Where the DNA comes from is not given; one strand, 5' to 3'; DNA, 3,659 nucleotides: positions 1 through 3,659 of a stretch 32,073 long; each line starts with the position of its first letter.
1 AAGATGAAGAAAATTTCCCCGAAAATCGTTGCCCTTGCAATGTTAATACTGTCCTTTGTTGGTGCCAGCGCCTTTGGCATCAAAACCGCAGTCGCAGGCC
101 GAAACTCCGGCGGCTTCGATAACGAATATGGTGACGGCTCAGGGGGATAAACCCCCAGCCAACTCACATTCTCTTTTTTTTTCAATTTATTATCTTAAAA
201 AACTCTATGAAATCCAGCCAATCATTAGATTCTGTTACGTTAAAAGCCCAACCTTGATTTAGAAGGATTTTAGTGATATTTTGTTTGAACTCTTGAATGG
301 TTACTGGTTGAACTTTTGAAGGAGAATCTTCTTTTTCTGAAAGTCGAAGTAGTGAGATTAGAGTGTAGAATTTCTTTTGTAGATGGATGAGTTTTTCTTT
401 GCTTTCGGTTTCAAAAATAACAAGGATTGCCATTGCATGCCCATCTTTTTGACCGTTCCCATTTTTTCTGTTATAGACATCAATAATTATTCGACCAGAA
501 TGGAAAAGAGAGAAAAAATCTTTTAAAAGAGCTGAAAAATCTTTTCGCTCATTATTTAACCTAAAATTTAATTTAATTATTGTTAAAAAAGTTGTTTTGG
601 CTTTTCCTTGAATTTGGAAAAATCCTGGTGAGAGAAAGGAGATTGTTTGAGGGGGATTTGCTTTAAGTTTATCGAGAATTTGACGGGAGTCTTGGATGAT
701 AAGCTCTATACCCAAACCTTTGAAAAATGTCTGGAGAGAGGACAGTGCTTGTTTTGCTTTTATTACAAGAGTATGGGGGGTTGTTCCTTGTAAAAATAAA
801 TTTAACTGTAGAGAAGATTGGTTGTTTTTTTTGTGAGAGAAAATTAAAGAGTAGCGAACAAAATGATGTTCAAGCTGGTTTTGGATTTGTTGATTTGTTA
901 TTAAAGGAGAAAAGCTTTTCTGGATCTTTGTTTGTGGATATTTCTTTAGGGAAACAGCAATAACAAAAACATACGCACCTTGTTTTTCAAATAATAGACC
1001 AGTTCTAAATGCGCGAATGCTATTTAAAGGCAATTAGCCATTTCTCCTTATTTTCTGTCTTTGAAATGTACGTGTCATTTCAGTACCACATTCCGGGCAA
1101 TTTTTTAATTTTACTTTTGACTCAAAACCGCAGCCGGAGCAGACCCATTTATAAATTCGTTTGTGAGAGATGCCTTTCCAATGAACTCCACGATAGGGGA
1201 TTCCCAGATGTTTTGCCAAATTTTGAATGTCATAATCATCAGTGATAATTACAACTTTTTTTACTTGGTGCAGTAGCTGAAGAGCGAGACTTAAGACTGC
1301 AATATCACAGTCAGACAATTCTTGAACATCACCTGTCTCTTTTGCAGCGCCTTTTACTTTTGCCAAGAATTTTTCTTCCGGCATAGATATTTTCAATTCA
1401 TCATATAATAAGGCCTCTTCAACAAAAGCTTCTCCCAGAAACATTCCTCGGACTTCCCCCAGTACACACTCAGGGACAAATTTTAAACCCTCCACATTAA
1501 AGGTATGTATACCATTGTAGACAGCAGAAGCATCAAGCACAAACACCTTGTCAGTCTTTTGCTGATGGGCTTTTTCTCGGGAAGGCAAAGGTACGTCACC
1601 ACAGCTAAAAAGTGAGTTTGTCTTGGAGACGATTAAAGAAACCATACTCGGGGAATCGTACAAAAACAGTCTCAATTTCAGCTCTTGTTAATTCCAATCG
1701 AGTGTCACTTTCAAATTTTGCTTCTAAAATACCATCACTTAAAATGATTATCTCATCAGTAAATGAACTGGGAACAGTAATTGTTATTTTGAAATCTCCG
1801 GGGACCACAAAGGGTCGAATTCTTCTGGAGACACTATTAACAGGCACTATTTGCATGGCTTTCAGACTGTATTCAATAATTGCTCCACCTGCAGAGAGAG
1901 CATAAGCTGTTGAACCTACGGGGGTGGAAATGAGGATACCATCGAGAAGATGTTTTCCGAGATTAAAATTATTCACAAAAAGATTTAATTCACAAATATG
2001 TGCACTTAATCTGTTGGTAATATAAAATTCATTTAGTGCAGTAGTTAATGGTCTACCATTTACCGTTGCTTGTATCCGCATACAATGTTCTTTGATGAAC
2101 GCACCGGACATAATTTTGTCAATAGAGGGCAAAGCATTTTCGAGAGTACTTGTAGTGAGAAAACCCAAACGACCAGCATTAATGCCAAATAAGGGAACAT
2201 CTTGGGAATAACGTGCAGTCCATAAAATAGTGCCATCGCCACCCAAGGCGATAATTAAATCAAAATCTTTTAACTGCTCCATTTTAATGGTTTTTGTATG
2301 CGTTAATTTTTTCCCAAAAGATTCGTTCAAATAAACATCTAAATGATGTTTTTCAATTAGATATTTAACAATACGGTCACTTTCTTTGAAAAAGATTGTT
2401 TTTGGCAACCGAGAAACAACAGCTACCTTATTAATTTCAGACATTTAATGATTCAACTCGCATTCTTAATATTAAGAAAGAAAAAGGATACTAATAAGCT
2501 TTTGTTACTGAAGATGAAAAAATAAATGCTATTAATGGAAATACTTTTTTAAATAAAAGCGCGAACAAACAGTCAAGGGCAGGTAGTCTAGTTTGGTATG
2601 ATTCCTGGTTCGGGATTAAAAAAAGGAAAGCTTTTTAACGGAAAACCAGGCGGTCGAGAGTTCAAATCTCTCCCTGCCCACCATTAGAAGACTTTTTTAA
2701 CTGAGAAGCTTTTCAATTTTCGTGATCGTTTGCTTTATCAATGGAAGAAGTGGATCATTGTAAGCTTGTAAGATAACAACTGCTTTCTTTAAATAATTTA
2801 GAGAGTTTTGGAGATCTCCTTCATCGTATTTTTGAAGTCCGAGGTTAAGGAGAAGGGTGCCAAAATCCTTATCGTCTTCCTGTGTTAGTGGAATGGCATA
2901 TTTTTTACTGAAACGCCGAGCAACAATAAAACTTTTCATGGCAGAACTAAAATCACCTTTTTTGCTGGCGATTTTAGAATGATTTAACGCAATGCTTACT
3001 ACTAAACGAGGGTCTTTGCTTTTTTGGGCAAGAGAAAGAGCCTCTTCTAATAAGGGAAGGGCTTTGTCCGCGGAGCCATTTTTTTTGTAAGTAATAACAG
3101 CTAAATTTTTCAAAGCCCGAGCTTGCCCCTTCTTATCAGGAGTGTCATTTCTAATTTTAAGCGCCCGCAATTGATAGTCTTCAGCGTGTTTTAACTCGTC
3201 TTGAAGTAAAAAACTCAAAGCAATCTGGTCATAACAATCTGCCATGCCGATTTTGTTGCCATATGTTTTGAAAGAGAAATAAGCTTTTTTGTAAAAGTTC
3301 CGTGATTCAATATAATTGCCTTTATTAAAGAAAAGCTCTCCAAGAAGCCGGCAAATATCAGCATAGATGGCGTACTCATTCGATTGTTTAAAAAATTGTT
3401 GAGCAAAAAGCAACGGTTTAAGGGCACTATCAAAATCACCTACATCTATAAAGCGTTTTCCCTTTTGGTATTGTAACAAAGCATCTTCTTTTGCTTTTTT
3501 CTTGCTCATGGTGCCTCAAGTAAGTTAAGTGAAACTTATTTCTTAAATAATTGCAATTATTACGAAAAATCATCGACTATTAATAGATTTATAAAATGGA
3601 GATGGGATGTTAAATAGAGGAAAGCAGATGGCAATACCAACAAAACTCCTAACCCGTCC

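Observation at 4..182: Unannotated 48-aa gene: signal peptide plus tiny mature peptide, a candidate archaeal peptide pheromone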

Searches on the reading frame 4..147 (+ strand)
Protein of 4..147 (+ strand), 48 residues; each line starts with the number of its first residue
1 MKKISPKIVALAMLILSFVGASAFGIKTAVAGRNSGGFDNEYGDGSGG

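Call 7: find_homologous_proteins(query=window:4-147:+, max_evalue=10)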
Query window:4-147:+ (48 aa): 4 proteins with E <= 10 among 4 candidates. Only proteins of 26 to 84 residues were searched: fused or split forms outside these lengths cannot appear, so this answer is no evidence that the protein stands alone or is whole; lengths 'longer' or 'shorter' looks for them.
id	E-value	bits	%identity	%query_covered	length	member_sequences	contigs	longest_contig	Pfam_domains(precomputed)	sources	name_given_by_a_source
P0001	9.2e-20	86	92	100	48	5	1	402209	-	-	-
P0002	8.0e-17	77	85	98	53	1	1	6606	-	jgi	-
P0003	4.9e-10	56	85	71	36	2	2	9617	-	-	-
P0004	5.1e-7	47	65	100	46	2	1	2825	-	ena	-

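Call 8: search_protein_families(library=pfam, proteins=[window:4-147:+], max_evalue=0.1)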
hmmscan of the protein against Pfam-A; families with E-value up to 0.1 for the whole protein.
window:4-147:+ (48 aa): 0 families

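Call 10: find_encoding_contigs(protein=P0001, flank=10000, max_places=6)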
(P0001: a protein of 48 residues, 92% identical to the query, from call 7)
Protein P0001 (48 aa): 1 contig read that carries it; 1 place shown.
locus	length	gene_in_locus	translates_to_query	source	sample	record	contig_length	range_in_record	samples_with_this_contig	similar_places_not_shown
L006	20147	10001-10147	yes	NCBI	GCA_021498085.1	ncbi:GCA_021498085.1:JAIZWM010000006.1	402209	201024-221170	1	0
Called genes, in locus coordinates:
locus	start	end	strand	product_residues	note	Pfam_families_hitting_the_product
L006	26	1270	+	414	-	PF04003:Utp12 (faint)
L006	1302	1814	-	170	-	PF01613:Flavin_Reduct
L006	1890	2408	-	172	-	-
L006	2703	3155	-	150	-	PF00072:Response_reg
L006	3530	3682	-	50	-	-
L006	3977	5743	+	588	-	-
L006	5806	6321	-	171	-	-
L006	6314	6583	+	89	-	-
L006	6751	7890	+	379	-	PF00022:Actin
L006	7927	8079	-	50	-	-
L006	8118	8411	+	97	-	-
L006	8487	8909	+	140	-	PF00293:NUDIX, PF14815:NUDIX_4 (faint)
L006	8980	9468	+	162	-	PF00583:Acetyltransf_1, PF13673:Acetyltransf_10, PF13508:Acetyltransf_7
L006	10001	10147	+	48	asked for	-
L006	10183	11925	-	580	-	-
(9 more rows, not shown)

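Call 70: search_protein_families(library=padloc, proteins=[window:4-147:+], max_evalue=0.01)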
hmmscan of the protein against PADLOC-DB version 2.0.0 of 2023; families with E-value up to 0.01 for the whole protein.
window:4-147:+ (48 aa): 0 families

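Call 71: search_protein_families(library=ncbifam, proteins=[window:4-147:+], max_evalue=0.01)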
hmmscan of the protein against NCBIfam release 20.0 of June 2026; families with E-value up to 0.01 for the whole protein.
window:4-147:+ (48 aa): 0 families

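Call 72: search_protein_families(library=phrogs, proteins=[window:4-147:+], max_evalue=0.01)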
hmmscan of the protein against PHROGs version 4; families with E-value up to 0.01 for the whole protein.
window:4-147:+ (48 aa): 0 families

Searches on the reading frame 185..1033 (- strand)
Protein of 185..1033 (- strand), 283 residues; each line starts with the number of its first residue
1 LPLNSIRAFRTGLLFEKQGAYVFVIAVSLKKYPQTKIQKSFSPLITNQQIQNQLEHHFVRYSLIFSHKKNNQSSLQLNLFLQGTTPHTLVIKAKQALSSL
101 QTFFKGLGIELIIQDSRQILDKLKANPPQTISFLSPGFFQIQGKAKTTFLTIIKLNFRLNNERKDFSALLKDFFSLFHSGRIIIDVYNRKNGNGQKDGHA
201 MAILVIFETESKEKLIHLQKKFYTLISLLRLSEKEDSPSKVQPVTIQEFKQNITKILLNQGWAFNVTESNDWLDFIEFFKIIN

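Call 8: search_protein_families(library=pfam, proteins=[window:185-1033:-], max_evalue=0.1)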
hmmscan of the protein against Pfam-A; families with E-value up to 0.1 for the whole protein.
window:185-1033:- (283 aa): 1 family
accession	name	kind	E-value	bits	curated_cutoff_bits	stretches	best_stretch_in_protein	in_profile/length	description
PF22007.2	DUF6930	-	0.07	13.8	27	0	78-124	72-119/123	Domain of unknown function (DUF6930)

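Call 71: search_protein_families(library=ncbifam, proteins=[window:185-1033:-], max_evalue=0.01)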
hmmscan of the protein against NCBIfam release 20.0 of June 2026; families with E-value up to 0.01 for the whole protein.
window:185-1033:- (283 aa): 0 families

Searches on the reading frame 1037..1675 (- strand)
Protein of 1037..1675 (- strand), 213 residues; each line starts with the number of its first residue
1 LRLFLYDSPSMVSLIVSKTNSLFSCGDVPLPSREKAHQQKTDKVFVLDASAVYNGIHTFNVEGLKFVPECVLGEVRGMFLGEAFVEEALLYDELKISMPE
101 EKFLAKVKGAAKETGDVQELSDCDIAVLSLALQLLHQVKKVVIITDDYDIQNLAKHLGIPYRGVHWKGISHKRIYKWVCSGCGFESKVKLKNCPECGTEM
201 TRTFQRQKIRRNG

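Call 8: search_protein_families(library=pfam, proteins=[window:1037-1675:-], max_evalue=0.1)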
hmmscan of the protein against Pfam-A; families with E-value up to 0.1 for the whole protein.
window:1037-1675:- (213 aa): 8 families
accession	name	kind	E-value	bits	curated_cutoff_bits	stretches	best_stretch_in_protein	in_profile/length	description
PF17146.10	PIN_6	-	4.2e-11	43.6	27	1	46-134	2-87/87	PIN domain of ribonuclease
PF17283.8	Zn_ribbon_SprT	-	0.0015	19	28.1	1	175-199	3-33/38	SprT-like zinc ribbon domain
PF09723.15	Zn_ribbon_8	-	0.0019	18.6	34.4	1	174-203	3-40/41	Zinc ribbon domain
PF13638.12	PIN_4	-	0.0072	17.1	21.9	1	105-160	70-127/132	PIN domain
PF12773.13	DZR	-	0.0087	16.7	27.3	1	179-199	1-21/45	Double zinc ribbon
PF18073.7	Zn_ribbon_LapB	-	0.03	14.5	25.7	1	177-197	1-21/28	Rubredoxin metal binding domain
PF01155.25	HypA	-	0.064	13.7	28.9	0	176-205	70-101/112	Hydrogenase/urease nickel incorporation, metallochaperone, hypA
PF14690.11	Zn_ribbon_ISL3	-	0.07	14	25.5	0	193-210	5-24/47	zinc-finger of transposase IS204/IS1001/IS1096/IS1165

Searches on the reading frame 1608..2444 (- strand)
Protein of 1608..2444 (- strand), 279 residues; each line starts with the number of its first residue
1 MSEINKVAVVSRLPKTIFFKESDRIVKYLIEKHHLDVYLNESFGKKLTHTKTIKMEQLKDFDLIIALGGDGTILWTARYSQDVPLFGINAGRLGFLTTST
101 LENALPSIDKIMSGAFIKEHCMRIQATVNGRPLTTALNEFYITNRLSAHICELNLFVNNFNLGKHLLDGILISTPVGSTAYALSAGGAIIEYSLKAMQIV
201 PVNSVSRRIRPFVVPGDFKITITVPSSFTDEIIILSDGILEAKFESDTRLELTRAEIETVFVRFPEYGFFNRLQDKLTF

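Call 8: search_protein_families(library=pfam, proteins=[window:1608-2444:-], max_evalue=0.1)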
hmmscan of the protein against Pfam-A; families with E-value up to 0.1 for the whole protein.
window:1608-2444:- (279 aa): 4 families
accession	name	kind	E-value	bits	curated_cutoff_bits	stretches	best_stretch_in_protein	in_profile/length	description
PF20143.4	NAD_kinase_C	-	7.2e-24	84.4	23.7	1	137-263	1-125/126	ATP-NAD kinase C-terminal domain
PF01513.26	NAD_kinase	-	9.3e-15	55.5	25.5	1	48-114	60-128/130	ATP-NAD kinase N-terminal domain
PF00781.29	DAGK_cat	-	0.00098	19.2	23.6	1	25-77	22-72/125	Diacylglycerol kinase catalytic domain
PF16183.10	Kinesin_assoc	-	0.069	13.7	29.5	1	7-59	70-123/171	Kinesin-associated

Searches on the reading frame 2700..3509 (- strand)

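Call 8: search_protein_families(library=pfam, proteins=[window:2700-3509:-], max_evalue=0.1)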
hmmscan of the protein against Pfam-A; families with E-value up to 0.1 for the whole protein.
window:2700-3509:- (270 aa): 17 families
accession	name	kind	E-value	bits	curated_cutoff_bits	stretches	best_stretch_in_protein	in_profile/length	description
PF13424.12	TPR_12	-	1.2e-18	67.5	30.1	2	55-121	8-76/77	Tetratricopeptide repeat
PF07719.23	TPR_2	-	1.3e-09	37.9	27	1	50-76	1-27/34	Tetratricopeptide repeat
PF13181.12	TPR_8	-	3.9e-09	36.4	25.7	0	53-76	4-27/34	Tetratricopeptide repeat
PF13374.12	TPR_10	-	1.8e-08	34.6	27.5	1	90-121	2-33/42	Tetratricopeptide repeat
PF14938.12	SNAP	-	6.7e-06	26.2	25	1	90-198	35-142/282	Soluble NSF attachment protein, SNAP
PF24885.1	TPR_NPHP3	-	1.9e-05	24.6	100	1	50-134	141-227/239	Nephrocystin-3 TPR domain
PF13176.12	TPR_7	-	0.00026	21.3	27.9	0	132-167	1-35/36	Tetratricopeptide repeat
PF14559.12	TPR_19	-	0.0005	20.8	25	0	144-169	4-29/68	Tetratricopeptide repeat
PF00515.34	TPR_1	-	0.00052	20.1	27.8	0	50-76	1-27/34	Tetratricopeptide repeat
PF17874.7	TPR_MalT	-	0.00056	19.7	45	0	20-154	90-225/336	MalT-like TPR region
PF13428.12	TPR_14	-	0.00074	20.4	23.5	0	136-166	6-36/44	Tetratricopeptide repeat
PF13432.12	TPR_16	-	0.0011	19.9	32.7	0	129-163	30-61/65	Tetratricopeptide repeat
PF22703.2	Cdc6_lid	-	0.0059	16.9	27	1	133-168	22-57/68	Cdc6 AAA+ ATPase-type lid domain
PF12862.13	ANAPC5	-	0.0074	16.8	23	0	130-170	38-77/91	Anaphase-promoting complex subunit 5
PF18768.7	RNPP_C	-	0.013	15.5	26.5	0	132-192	80-142/213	RNPP family C-terminal domain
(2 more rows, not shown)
